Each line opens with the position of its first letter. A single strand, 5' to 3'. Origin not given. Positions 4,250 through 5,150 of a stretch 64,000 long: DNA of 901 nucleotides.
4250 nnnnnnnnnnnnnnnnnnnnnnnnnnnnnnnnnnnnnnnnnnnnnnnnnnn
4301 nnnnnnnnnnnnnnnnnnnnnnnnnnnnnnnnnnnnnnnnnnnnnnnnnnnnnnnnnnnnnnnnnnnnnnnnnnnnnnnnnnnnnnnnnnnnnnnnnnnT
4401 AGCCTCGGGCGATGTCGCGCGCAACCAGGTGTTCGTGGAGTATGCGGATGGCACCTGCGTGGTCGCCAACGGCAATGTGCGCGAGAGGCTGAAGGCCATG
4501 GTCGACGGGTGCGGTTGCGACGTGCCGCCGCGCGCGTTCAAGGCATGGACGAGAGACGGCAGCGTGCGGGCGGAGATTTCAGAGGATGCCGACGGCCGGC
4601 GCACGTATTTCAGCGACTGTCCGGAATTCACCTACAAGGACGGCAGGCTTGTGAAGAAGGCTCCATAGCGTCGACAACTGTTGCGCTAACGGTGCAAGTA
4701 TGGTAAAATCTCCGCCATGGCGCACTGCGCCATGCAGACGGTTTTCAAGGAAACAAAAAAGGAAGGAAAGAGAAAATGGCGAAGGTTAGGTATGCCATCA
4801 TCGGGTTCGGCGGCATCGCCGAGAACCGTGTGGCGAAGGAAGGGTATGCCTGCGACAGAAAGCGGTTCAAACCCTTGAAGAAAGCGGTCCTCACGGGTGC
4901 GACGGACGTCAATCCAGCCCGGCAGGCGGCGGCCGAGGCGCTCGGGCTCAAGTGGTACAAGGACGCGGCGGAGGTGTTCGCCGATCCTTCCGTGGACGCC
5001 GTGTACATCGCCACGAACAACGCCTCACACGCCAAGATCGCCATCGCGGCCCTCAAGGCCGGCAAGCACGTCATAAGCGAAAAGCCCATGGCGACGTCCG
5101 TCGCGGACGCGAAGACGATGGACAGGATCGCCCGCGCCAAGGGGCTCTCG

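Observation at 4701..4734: Perfect 9-bp inverted repeat (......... c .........) positioned at +1 to +19 of the promoter of the Gfo/Idh/MocA oxidoreductase gene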

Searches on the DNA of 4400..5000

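Call 9: search_rna_families(source=window, start=4400, end=5000, threshold=evalue, max_evalue=10)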
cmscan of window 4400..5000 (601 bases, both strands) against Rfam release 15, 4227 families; matches with E-value up to 10: 1.
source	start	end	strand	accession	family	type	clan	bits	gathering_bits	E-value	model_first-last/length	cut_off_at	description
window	4710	4781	+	RF03069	malK-I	Cis-reg;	-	14.7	60.3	4.1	1-181/181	no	malK-I RNA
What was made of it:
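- On Known cis-regulatory RNA family (Rfam): The only hit is malK-I at 14.7 bits against a gathering score of 60.3, E = 4.1 (call 9).
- Tried and rejected: Rfam scan of 4400-5000 at E up to 10: only a chance-level malK-I hit (call 9).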
